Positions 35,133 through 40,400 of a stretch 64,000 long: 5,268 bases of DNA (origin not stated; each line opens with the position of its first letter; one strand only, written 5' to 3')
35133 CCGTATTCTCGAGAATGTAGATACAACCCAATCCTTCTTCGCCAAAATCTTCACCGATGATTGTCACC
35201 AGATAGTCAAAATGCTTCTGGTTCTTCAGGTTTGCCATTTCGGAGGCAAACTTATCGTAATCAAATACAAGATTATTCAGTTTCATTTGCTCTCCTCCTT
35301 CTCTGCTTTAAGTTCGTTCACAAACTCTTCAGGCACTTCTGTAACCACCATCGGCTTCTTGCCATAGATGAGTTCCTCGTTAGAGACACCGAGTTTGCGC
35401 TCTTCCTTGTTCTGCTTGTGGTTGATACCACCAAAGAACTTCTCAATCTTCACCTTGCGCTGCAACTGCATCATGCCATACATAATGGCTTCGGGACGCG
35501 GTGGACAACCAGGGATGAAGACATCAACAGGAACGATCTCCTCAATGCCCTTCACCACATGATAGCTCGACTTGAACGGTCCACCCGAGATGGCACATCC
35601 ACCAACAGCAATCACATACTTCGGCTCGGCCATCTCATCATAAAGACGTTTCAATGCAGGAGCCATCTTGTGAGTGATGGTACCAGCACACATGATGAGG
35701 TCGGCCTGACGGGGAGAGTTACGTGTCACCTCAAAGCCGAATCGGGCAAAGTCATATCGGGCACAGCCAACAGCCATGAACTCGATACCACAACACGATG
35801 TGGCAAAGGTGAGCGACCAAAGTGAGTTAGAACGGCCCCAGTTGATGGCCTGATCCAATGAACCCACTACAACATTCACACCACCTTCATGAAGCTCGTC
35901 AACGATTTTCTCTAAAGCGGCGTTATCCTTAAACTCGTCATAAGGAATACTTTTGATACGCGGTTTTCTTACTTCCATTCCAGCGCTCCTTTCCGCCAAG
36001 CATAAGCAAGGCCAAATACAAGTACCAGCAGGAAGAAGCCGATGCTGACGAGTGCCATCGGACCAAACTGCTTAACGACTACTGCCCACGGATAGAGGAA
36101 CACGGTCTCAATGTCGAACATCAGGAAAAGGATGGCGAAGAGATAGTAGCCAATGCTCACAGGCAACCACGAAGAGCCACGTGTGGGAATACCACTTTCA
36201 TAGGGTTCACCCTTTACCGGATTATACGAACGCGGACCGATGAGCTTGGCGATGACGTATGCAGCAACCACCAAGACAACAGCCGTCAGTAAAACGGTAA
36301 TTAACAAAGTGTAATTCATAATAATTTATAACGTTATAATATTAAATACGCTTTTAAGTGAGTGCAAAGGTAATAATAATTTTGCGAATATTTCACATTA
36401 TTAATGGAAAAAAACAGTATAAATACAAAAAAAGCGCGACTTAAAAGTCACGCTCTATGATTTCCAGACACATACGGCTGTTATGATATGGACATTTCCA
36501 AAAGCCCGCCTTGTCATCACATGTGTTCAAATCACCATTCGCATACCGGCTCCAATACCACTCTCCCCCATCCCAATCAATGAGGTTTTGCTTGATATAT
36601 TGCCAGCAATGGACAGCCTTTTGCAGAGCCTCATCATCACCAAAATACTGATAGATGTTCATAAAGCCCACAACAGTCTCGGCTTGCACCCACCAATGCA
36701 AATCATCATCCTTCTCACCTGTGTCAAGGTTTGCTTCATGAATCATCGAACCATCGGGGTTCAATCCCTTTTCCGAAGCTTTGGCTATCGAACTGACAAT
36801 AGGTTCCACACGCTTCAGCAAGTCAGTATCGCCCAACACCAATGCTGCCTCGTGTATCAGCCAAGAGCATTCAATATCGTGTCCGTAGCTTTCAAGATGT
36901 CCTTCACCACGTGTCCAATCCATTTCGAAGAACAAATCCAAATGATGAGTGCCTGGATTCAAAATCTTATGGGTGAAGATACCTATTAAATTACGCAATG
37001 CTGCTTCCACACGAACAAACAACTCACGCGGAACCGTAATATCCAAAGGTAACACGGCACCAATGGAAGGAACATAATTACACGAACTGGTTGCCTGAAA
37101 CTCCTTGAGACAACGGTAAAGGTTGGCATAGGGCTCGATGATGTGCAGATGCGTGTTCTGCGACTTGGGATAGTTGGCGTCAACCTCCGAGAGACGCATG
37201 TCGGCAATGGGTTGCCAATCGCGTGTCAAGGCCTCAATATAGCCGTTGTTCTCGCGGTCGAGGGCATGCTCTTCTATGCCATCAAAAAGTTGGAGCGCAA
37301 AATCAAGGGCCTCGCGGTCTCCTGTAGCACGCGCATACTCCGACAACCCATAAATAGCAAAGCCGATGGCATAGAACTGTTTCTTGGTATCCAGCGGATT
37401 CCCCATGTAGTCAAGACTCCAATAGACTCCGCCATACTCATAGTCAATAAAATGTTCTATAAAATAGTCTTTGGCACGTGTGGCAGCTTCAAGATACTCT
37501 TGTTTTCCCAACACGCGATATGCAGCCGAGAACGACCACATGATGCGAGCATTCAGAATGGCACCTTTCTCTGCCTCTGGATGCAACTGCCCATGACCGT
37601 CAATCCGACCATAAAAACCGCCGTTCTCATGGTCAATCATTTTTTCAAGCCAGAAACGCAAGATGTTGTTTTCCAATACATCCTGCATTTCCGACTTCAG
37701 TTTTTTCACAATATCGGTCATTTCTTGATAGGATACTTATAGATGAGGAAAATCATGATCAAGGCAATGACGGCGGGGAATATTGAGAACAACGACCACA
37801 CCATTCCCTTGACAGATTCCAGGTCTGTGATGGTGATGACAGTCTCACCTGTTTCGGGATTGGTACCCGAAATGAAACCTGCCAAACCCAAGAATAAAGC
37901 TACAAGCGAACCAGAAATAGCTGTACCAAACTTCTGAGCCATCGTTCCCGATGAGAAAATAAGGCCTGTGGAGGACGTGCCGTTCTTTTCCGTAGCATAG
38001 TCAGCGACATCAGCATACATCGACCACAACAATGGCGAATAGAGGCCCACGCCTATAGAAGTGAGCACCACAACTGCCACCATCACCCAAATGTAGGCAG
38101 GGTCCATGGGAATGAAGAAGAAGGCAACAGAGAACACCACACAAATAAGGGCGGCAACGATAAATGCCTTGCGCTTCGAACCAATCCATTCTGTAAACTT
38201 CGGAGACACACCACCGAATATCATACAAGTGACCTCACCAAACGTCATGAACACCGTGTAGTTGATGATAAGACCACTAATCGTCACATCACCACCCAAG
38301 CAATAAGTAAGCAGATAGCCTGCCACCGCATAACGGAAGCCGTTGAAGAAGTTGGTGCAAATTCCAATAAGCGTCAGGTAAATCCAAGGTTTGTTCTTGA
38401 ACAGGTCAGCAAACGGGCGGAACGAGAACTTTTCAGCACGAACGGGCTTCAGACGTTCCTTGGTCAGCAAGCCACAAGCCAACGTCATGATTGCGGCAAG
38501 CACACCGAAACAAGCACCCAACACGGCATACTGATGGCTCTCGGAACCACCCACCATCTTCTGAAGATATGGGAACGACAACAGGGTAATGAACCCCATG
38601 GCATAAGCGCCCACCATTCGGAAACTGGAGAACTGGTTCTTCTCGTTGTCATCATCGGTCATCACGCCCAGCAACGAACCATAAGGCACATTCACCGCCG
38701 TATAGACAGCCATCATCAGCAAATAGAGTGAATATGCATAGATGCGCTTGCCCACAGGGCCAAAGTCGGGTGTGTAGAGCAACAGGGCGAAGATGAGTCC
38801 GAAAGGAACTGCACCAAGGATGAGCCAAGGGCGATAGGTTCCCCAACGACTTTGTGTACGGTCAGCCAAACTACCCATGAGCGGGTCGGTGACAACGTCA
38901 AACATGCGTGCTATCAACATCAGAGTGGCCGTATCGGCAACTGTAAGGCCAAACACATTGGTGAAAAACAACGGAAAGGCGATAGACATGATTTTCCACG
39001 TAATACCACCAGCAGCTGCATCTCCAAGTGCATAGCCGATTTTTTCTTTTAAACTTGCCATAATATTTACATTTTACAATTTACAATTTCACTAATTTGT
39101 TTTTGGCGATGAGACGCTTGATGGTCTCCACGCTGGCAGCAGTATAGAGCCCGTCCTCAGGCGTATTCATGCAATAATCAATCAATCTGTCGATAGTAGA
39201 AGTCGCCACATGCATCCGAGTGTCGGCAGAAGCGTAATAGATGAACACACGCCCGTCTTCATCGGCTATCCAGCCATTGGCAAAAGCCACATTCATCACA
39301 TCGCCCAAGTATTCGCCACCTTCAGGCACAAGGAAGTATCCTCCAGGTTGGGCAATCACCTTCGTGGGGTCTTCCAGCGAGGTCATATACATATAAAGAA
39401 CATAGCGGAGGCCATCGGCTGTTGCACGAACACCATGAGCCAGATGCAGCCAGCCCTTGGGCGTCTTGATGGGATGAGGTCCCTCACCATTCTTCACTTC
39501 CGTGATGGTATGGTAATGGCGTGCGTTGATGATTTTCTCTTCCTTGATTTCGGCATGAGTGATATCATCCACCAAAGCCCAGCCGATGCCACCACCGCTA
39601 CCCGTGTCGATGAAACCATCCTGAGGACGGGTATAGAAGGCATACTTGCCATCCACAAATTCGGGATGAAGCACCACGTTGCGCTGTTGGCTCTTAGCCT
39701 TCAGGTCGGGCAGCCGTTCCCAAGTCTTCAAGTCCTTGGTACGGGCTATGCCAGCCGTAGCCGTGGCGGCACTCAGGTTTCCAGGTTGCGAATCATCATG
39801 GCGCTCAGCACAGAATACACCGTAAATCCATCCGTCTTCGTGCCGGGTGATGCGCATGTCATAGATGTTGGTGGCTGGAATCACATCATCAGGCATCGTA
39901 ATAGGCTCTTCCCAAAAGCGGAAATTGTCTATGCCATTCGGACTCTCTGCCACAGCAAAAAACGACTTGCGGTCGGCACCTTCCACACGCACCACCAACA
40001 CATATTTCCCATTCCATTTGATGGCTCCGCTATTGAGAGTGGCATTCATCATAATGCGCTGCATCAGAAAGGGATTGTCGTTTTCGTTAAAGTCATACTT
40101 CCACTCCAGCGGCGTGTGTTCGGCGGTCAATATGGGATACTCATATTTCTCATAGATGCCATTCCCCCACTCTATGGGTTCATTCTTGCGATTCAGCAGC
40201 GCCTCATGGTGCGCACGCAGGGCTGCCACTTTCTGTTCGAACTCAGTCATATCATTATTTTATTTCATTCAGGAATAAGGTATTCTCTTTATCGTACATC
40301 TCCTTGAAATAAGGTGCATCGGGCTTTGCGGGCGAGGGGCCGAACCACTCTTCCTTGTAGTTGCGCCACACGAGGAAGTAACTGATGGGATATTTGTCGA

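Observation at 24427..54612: A family of 22-bp-period arrays defined by geometry rather than sequence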

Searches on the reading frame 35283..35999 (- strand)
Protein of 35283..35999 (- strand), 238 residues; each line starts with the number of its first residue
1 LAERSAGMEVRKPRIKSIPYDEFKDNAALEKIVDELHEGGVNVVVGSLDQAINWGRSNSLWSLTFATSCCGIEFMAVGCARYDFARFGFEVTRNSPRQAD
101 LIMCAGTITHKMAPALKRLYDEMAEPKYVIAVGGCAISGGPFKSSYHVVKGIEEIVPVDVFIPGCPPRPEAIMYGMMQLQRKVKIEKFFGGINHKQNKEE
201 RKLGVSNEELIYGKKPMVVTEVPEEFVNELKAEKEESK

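Call 17: search_protein_families(library=pfam, proteins=[window:35283-35999:-])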
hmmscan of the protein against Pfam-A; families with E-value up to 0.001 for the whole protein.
window:35283-35999:- (238 aa): 1 family
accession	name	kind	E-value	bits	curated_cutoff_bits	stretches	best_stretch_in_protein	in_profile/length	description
PF01058.29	Oxidored_q6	-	5.2e-29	101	27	1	69-179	3-128/128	NADH ubiquinone oxidoreductase, 20 Kd subunit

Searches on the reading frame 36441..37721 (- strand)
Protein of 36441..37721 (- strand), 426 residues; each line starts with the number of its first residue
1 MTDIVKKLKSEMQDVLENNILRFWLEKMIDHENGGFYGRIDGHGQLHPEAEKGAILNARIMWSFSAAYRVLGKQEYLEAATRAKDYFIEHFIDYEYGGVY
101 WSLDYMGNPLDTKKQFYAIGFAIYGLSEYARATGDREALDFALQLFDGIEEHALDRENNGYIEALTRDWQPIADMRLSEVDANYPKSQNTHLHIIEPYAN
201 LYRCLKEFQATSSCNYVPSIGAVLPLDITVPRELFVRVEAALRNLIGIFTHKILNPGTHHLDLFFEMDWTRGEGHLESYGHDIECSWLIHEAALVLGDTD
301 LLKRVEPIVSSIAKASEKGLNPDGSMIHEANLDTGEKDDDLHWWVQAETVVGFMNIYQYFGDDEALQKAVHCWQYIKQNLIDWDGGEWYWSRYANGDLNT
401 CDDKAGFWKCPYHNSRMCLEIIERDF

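Call 16: search_protein_families(library=pfam, proteins=[window:36441-37721:-])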
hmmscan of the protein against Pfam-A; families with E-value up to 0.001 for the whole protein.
window:36441-37721:- (426 aa): 3 families
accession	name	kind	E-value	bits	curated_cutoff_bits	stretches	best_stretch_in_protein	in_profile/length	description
PF07221.17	GlcNAc_2-epim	-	6.3e-32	111.6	23.4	2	35-179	1-147/347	N-acylglucosamine 2-epimerase (GlcNAc 2-epimerase)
PF06662.19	C5-epim_C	-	1.9e-06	28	23.3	1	54-152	28-129/188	D-glucuronyl C5-epimerase C-terminus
PF07944.18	Beta-AFase-like_GH127_cat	-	2.1e-05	24.1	24.9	0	114-149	122-157/376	Beta-L-arabinofuranosidase, GH127 catalytic domain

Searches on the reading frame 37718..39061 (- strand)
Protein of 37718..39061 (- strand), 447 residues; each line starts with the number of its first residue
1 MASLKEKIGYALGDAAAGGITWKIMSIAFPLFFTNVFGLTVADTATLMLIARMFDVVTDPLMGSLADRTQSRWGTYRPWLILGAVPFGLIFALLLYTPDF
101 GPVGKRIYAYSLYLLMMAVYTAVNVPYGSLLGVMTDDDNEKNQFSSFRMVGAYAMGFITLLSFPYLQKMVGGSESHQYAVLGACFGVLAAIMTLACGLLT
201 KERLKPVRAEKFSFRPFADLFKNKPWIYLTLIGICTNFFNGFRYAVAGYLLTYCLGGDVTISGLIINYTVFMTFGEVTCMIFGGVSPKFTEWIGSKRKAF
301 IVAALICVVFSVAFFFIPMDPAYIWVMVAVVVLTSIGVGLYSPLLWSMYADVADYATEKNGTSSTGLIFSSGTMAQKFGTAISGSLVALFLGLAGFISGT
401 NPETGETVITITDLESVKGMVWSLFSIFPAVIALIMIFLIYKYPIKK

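Call 16: search_protein_families(library=pfam, proteins=[window:37718-39061:-])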
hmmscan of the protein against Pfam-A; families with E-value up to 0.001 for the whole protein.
window:37718-39061:- (447 aa): 2 families
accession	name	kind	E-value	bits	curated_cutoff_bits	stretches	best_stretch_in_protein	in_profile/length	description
PF13347.12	MFS_2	-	6e-76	256.1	27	1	9-446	1-426/427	MFS/sugar transport protein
PF07690.21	MFS_1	-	5.9e-13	48.9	33.4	1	19-373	9-336/347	Major Facilitator Superfamily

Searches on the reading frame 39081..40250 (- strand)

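Call 16: search_protein_families(library=pfam, proteins=[window:39081-40250:-])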
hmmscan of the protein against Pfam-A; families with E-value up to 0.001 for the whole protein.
window:39081-40250:- (389 aa): 1 family
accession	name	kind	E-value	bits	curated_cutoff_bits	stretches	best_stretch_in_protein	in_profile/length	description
PF04041.19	Glyco_hydro_130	-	1e-23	84.3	26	1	68-360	36-318/320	beta-1,4-mannooligosaccharide phosphorylase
